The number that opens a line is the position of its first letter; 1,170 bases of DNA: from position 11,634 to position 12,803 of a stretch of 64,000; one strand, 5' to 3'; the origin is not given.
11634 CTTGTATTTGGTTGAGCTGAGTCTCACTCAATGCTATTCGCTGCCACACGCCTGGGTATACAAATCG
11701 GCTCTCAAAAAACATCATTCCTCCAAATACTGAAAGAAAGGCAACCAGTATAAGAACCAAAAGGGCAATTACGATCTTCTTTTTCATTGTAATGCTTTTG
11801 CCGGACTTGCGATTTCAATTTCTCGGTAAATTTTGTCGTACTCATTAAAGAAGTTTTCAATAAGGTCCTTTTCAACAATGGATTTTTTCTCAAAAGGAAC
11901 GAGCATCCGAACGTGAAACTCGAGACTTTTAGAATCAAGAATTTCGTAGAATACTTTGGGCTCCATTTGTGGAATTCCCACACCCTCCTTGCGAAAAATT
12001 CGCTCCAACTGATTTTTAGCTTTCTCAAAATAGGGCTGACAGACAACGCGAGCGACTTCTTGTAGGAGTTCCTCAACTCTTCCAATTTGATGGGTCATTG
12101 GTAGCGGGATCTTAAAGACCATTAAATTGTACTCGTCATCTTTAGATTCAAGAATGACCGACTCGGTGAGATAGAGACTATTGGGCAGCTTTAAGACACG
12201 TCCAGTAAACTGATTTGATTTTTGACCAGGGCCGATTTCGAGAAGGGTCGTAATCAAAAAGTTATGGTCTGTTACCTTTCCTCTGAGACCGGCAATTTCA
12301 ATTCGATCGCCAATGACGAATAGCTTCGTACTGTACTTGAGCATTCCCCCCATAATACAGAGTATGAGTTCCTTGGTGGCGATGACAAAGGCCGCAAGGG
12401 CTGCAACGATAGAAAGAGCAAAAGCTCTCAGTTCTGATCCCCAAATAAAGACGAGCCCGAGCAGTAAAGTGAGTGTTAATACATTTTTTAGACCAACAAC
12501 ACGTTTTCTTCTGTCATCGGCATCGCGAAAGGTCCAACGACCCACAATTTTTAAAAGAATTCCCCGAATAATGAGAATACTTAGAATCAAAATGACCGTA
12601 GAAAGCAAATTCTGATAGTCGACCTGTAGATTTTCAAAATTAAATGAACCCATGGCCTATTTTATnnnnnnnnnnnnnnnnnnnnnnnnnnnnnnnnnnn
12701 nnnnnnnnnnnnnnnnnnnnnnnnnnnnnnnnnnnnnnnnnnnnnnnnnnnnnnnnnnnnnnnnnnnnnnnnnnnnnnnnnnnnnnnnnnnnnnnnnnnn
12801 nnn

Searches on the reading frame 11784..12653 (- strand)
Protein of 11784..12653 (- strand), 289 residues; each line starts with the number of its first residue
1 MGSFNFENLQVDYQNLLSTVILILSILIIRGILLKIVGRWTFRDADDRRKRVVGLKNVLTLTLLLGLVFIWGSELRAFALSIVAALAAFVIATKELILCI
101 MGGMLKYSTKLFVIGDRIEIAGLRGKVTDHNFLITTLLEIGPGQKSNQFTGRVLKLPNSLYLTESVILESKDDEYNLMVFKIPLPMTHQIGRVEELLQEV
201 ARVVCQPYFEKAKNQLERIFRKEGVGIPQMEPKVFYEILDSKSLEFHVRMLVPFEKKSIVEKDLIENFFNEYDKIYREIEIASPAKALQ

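Call 73: search_protein_families(library=pfam, proteins=[window:11784-12653:-], max_evalue=0.001)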
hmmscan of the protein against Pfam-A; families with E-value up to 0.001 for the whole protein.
window:11784-12653:- (289 aa): 1 family
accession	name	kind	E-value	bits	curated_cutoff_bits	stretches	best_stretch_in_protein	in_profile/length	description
PF00924.24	MS_channel_2nd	-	2.3e-06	28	20.2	1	99-166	5-63/68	Mechanosensitive ion channel, beta-domain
